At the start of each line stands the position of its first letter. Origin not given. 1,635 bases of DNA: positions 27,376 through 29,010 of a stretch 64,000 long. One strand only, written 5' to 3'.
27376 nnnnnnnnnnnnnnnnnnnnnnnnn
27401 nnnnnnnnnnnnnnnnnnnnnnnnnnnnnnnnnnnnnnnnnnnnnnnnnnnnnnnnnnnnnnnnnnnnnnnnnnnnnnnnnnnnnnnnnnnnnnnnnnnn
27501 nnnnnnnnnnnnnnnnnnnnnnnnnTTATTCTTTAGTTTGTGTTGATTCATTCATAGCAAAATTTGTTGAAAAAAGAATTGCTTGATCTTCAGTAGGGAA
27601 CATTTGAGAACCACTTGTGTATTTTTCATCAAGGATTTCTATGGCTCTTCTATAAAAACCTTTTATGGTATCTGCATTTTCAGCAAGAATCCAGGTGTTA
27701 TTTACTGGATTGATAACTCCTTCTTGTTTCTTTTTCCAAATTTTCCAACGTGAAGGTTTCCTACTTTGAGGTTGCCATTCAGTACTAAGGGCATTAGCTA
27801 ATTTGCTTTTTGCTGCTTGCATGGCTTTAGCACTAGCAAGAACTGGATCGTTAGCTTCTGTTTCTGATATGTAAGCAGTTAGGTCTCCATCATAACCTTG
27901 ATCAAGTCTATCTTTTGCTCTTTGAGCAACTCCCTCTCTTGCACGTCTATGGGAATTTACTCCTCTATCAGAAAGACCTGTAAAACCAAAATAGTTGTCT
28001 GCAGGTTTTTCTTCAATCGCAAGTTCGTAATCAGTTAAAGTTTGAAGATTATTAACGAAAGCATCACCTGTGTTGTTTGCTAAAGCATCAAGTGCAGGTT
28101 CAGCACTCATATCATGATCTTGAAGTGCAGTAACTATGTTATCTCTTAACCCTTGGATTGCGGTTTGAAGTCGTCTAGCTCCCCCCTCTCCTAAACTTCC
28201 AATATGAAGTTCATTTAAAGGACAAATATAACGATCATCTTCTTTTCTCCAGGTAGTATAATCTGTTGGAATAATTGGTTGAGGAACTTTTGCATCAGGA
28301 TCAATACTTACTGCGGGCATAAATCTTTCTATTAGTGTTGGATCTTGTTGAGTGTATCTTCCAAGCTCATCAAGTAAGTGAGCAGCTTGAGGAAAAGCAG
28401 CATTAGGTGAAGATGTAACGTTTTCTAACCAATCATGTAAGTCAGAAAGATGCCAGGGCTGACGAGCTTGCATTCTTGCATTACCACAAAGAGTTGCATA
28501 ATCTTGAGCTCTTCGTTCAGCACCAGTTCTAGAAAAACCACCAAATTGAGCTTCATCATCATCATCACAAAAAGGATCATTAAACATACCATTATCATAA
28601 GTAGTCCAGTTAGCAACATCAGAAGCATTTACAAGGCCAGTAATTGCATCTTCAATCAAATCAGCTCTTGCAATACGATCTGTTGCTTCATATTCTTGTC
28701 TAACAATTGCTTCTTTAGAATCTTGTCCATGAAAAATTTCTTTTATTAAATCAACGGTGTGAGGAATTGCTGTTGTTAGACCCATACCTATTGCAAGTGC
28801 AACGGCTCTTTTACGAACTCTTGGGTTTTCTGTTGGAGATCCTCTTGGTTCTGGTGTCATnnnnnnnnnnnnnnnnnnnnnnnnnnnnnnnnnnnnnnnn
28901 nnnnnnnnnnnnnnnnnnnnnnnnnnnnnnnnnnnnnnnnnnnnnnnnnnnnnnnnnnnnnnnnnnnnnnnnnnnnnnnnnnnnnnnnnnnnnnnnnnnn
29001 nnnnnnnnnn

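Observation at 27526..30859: Operon of a nitroreductase-family protein, a YhcC/Elp3-like radical SAM enzyme (CX11CX2C) and a 444-aa unknown protein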

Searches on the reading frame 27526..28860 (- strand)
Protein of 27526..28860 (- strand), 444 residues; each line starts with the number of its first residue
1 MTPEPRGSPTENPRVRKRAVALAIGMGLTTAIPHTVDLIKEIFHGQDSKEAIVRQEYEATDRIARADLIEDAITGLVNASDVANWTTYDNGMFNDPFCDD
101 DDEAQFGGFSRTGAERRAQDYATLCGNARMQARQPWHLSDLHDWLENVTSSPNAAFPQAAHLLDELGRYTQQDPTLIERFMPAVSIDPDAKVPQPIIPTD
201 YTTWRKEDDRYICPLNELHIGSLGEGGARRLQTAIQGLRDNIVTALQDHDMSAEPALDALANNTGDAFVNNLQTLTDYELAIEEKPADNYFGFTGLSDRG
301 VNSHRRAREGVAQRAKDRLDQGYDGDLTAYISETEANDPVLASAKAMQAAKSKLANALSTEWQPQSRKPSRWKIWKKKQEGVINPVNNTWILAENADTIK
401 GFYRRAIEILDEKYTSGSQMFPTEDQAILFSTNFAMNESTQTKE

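Call 3: search_protein_families(library=pfam, proteins=[window:27526-28860:-], max_evalue=0.1)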
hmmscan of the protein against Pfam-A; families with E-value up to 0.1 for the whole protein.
window:27526-28860:- (444 aa): 0 families

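Call 4: search_protein_families(library=ncbifam, proteins=[window:27526-28860:-], max_evalue=0.1)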
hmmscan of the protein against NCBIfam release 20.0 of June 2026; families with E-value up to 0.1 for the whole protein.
window:27526-28860:- (444 aa): 0 families

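Call 10: find_homologous_proteins(query=window:27526-28860:-, max_evalue=0.01)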
Query window:27526-28860:- (444 aa): 1 proteins with E <= 0.01 among 8000 candidates.
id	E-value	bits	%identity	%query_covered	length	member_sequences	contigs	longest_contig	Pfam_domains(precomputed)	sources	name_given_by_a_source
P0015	0.0e+0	1016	100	100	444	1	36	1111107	-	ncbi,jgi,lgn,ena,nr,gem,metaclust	ncbi:hypothetical protein HN592_02190 [Candidatus Woesearchaeota archaeon]|jgi:hypothetical protein|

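Call 25: search_protein_representatives(protein=window:27526-28860:-)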
Query: 444 residues. Proteins with E-value up to 0.001 (for the whole library): 3; up to 1e-10: 3; up to 1e-30: 2. The best 3 are listed.
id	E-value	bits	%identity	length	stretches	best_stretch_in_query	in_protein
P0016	5.1e-57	210.0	53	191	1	254-436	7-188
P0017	1.7e-56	208.3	97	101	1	1-100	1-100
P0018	3.5e-26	108.4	28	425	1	19-412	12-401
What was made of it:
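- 27526..28860 (-): 444-aa acidic, Lys-poor protein (HN592_02190) with an N-terminal hydrophobic anchor. It is a lineage-specific, fast-evolving gene and NOT part of the rSAM module. Only 3 relatives among 1.84 billion representatives (call 25).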

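Call 28: find_encoding_contigs(protein=P0018, flank=10000, max_places=3)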
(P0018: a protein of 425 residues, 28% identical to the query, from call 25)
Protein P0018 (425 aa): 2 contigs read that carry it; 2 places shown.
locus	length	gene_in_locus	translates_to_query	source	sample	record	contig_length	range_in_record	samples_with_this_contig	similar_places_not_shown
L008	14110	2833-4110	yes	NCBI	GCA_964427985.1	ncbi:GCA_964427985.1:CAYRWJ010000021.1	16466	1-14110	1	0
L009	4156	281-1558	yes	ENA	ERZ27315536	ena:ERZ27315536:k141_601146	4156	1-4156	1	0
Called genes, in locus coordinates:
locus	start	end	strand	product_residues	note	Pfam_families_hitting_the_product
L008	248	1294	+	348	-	-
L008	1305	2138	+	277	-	PF00795:CN_hydrolase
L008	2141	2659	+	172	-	-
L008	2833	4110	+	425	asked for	-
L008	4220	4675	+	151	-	PF08069:Ribosomal_S13_N, PF00312:Ribosomal_S15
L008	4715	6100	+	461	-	PF01368:DHH, PF27767:Arc_Cdc45 (weak), PF21763:DHH_CID, PF02272:DHHA1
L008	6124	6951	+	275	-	PF00069:Pkinase, PF07714:PK_Tyr_Ser-Thr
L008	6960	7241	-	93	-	PF25212:HVO_A0114 (weak)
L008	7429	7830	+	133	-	-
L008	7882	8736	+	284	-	PF01507:PAPS_reduct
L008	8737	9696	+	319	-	PF13489:Methyltransf_23, PF01728:FtsJ (weak), PF13847:Methyltransf_31 (weak), PF08242:Methyltransf_12 (weak), PF13649:Methyltransf_25 (weak)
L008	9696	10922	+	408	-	PF00884:Sulfatase, PF01663:Phosphodiest (faint)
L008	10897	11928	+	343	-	PF20706:GT4-conflict (faint), PF13439:Glyco_transf_4, PF00534:Glycos_transf_1, PF13692:Glyco_trans_1_4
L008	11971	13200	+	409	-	PF04932:Wzy_C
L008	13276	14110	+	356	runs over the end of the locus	PF13439:Glyco_transf_4, PF13477:Glyco_trans_4_2 (weak), PF00534:Glycos_transf_1, PF13692:Glyco_trans_1_4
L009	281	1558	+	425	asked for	-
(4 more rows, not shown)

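Call 45: search_protein_families(library=pfam, proteins=[L008:248-1294:+, L008:2141-2659:+, L008:2833-4110:+], max_evalue=0.1)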
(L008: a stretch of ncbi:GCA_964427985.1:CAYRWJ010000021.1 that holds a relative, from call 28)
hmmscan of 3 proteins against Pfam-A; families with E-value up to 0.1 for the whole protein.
L008:248-1294:+ (348 aa): 0 families

L008:2141-2659:+ (172 aa): 5 families
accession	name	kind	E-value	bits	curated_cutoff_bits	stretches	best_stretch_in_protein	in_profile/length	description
PF03412.21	Peptidase_C39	-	0.00042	20.6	22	1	85-155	59-119/133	Peptidase C39 family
PF25416.1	GRHL1_C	-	0.0032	17.7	27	1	75-137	27-86/90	GRHL1-like, C-terminal domain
PF11814.14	DUF3335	-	0.0035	17.3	25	1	79-146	104-171/206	Peptidase_C39 like family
PF09778.15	Guanylate_cyc_2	-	0.022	14.6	28.1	0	49-116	69-137/212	Guanylylate cyclase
PF13529.12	Peptidase_C39_2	-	0.046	14.7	24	1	56-140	53-142/143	Peptidase_C39 like family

L008:2833-4110:+ (425 aa): 0 families

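Call 61: predict_structure(alignment_id=A4)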
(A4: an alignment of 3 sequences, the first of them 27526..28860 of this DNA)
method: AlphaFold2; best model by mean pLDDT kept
length: 444 residues; sequences in the alignment: 3
mean_pLDDT: 53.0   pTM: 0.42
mean pLDDT of the five models: 53.0, 51.4, 50.5, 50.4, 49.9
residues with pLDDT >= 90: 26; 70-90: 115; 50-70: 33; < 50: 270
segments of 3 or more residues with pLDDT < 50: 1-266
pLDDT, mean of each block of 10 residues (from residue 1): 26 31 35 33 36 36 36 31 28 35 39 41 31 32 44 37 39 34 23 27 38 32 35 45 43 41 46 75 68 78 88 81 74 90 89 90 73 59 86 86 90 80 89 81 47
secondary structure, 60 per line:
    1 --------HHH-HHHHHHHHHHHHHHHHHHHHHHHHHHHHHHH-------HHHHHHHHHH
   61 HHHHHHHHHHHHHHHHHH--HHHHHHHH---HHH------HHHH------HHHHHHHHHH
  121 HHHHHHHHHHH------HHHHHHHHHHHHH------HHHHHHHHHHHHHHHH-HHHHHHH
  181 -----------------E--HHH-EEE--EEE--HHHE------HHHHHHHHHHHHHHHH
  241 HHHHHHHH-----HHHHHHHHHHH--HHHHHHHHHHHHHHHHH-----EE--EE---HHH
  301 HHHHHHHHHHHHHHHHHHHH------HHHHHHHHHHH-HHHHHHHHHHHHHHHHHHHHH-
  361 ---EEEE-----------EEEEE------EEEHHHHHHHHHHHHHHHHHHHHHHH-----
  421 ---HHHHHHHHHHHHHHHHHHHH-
elements in order: H13-43 H51-78 H81-88 H101-104 H111-131 H138-150 H157-172 H174-180 E205-207 E210-212 H225-248 H254-264 H267-283 H298-320 H327-337 H339-359 E364-367 E379-383 E390-392 H393-415 H424-443
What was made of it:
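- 27526..28860 (-): AF2 is confident only for residues 267-443 (call 61).
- Tried and rejected: The AF2 model from a 3-sequence alignment is confident only for residues 267-443 (call 61).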

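Call 64: fold_search(model_id=the predicted structure, library=pdb)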
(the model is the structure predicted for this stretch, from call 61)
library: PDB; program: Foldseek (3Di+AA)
matches with E <= 10: 43; with E <= 0.001: 0
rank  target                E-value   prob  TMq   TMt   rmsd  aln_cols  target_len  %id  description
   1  3mdd_A                1.7e+00  0.09  0.09  0.10  14.0       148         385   16  CRYSTAL STRUCTURES OF MEDIUM CHAIN ACYL-COA DEHYDROGENASE FROM PIG LIVER MITOCHONDRIA WITH AND WITHOUT SUBSTRATE (released 1994-09-30)
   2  7rz4_A                2.0e+00  0.05  0.09  0.06  29.1       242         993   12  Structure of the complex of AMPA receptor GluA2 with auxiliary subunit TARP gamma-5 bound to competitive antagonist ZK (released 2021-10-27)
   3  4p13_B                2.2e+00  0.06  0.09  0.10  20.2       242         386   12  Medium chain acyl-CoA dehydrogenase, K304E mutant (released 2015-03-18)
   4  7tno_A                3.1e+00  0.05  0.11  0.09  29.9       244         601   14  Complex GGGN of AMPA-subtype iGluR GluA2 in complex with auxiliary subunit gamma2 (Stargazin) at low glutamate concent (released 2022-04-20)
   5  4zm5_B                3.1e+00  0.04  0.07  0.12  26.9       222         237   16  Shigella flexneri lipopolysaccharide O-antigen chain-length regulator WzzBSF - A107P mutant (released 2016-03-23)
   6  2o36                  3.3e+00  0.02  0.09  0.07  28.7       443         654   11  Crystal structure of engineered thimet oligopeptidase with neurolysin specificity in neurotensin cleavage site (released 2007-01-23)
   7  7tnn_A                3.4e+00  0.06  0.11  0.08  28.6       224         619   13  Complex GGNN of AMPA-subtype iGluR GluA2 in complex with auxiliary subunit gamma2 (Stargazin) at low glutamate concent (released 2022-04-20)
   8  4p13_A                3.6e+00  0.06  0.09  0.10  12.8       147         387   15  Medium chain acyl-CoA dehydrogenase, K304E mutant (released 2015-03-18)
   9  7tnn_C                3.6e+00  0.06  0.11  0.08  28.1       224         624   13  Complex GGNN of AMPA-subtype iGluR GluA2 in complex with auxiliary subunit gamma2 (Stargazin) at low glutamate concent (released 2022-04-20)
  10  7tno_B                3.8e+00  0.05  0.11  0.08  29.0       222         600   13  Complex GGGN of AMPA-subtype iGluR GluA2 in complex with auxiliary subunit gamma2 (Stargazin) at low glutamate concent (released 2022-04-20)
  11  8sgp_A                3.9e+00  0.03  0.09  0.10  21.1       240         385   11  human liver mitochondrial Medium-chain specific acyl-CoA dehydrogenase (released 2024-02-21)
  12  6edw_A                3.9e+00  0.01  0.10  0.07  34.8       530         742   10  Crystal structure of Mycobacterium tuberculosis ICL2 in the apo form (released 2019-08-14)
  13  1s4b                  4.3e+00  0.02  0.09  0.07  28.1       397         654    8  Crystal structure of human thimet oligopeptidase. (released 2004-07-20)
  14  7tnn_D                4.5e+00  0.05  0.11  0.09  30.1       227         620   14  Complex GGNN of AMPA-subtype iGluR GluA2 in complex with auxiliary subunit gamma2 (Stargazin) at low glutamate concent (released 2022-04-20)
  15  7w0j_E                4.9e+00  0.03  0.09  0.10  19.7       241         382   13  Acyl-CoA dehydrogenase, Tfu_1647 (released 2022-11-23)
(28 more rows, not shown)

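Call 71: search_protein_families(library=padloc, proteins=[window:27526-28860:-, L008:248-1294:+, L008:1305-2138:+, L008:2141-2659:+], max_evalue=0.01)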
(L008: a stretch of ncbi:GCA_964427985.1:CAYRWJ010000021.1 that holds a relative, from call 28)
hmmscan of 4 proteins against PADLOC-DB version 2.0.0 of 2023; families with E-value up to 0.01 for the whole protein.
window:27526-28860:- (444 aa): 0 families

L008:248-1294:+ (348 aa): 0 families

L008:1305-2138:+ (277 aa): 0 families

L008:2141-2659:+ (172 aa): 0 families

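Call 89: search_protein_families(library=phrogs, proteins=[window:27526-28860:-, P0018, L008:248-1294:+], max_evalue=0.01)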
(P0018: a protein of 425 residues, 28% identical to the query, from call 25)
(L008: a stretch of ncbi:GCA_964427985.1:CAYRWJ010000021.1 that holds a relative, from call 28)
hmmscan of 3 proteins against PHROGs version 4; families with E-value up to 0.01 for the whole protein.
window:27526-28860:- (444 aa): 0 families

P0018 (425 aa): 1 family
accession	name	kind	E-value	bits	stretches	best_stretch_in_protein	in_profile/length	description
phrog_29937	-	unknown function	0.0019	18.7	1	261-369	7-114/320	-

L008:248-1294:+ (348 aa): 0 families

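Call 90: fold_search(model_id=the predicted structure, library=viral)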
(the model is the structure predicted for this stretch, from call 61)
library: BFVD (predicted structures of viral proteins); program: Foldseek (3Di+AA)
matches with E <= 10: 88; with E <= 0.001: 0
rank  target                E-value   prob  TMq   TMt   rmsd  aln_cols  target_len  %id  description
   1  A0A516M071            9.7e-01  0.03  0.07  0.05  24.8       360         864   11  (no name in the UniProt tables at hand)
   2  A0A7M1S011            1.3e+00  0.03  0.10  0.08  35.5       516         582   14  Uncharacterized protein [uncultured phage cr85_1]
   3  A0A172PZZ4            1.5e+00  0.06  0.09  0.08  24.0       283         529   10  Uncharacterized protein [Acinetobacter phage vB_AbaM_ME3]
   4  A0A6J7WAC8            1.6e+00  0.03  0.08  0.07  38.0       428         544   11  Uncharacterized protein [uncultured Caudovirales phage]
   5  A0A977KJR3            1.8e+00  0.05  0.10  0.09  21.7       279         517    9  (no name in the UniProt tables at hand)
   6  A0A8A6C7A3            1.8e+00  0.02  0.08  0.08  35.4       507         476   11  (no name in the UniProt tables at hand)
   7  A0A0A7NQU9            1.9e+00  0.03  0.10  0.05  42.5       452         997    9  Endonuclease [Lactobacillus phage LfeInf]
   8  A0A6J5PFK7            2.3e+00  0.03  0.11  0.09  32.3       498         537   10  Uncharacterized protein [uncultured Caudovirales phage]
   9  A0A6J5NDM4            2.4e+00  0.04  0.11  0.08  37.5       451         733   13  Uncharacterized protein [uncultured Caudovirales phage]
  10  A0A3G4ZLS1            2.8e+00  0.03  0.11  0.06  26.1       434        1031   12  Uncharacterized protein [Terrestrivirus sp.]
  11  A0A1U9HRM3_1          2.8e+00  0.03  0.13  0.06  22.5       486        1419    9  (no name in the UniProt tables at hand)
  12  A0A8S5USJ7            2.8e+00  0.02  0.10  0.09  25.6       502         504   13  Uncharacterized protein [Myoviridae sp. ctijX18]
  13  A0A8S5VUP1            3.2e+00  0.06  0.10  0.15  15.6       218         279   14  (no name in the UniProt tables at hand)
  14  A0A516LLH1            3.2e+00  0.05  0.17  0.10  21.9       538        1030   11  (no name in the UniProt tables at hand)
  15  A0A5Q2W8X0            3.2e+00  0.02  0.08  0.08  27.8       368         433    9  (no name in the UniProt tables at hand)
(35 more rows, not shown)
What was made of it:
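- Tried and rejected: Foldseek against PDB and BFVD gave nothing with E < 0.9 (calls 64, 90).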

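Call 102: search_dna_similar(query=window:27526-28860:-, collection=phages, mode=protein, max_evalue=0.001, max_rows=10)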
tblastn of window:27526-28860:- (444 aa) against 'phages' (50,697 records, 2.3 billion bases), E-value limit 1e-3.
No match.
